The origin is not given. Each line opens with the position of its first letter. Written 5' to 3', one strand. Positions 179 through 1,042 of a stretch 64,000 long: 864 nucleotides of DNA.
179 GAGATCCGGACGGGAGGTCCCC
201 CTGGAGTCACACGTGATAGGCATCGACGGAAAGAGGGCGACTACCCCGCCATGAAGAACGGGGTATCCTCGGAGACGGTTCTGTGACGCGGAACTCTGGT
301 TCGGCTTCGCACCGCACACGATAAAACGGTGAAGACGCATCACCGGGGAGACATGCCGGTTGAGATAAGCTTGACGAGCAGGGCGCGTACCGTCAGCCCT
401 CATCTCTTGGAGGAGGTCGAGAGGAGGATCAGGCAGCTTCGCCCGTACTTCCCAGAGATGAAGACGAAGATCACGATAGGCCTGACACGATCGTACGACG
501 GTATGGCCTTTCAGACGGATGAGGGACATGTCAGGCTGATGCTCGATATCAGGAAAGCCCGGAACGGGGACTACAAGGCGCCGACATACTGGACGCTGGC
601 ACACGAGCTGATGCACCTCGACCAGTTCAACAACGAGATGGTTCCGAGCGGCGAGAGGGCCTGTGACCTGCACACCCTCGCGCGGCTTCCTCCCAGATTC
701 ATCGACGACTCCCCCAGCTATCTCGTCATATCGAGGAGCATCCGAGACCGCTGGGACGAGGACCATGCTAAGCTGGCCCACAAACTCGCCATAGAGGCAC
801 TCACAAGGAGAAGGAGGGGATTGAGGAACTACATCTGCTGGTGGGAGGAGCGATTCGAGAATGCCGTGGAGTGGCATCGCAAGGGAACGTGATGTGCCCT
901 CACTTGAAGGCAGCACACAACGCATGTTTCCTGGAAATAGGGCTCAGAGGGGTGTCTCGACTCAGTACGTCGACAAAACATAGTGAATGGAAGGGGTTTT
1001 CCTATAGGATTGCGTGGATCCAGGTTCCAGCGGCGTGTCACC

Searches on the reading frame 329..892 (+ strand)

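Call 15: search_protein_families(library=pfam, proteins=[window:329-892:+], max_evalue=0.1)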
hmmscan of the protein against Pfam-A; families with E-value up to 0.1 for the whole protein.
window:329-892:+ (187 aa): 3 families
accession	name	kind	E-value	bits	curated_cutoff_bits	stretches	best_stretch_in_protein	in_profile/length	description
PF14891.12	Peptidase_M91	-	0.015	16.1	25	1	24-109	31-115/176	Effector protein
PF20573.4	DUF6782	-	0.044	13.5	27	1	87-110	91-114/241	Putative metallopeptidase family (DUF6782)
PF19527.4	DUF6055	-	0.08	12.3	27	0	45-100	91-142/417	Family of unknown function (DUF6055)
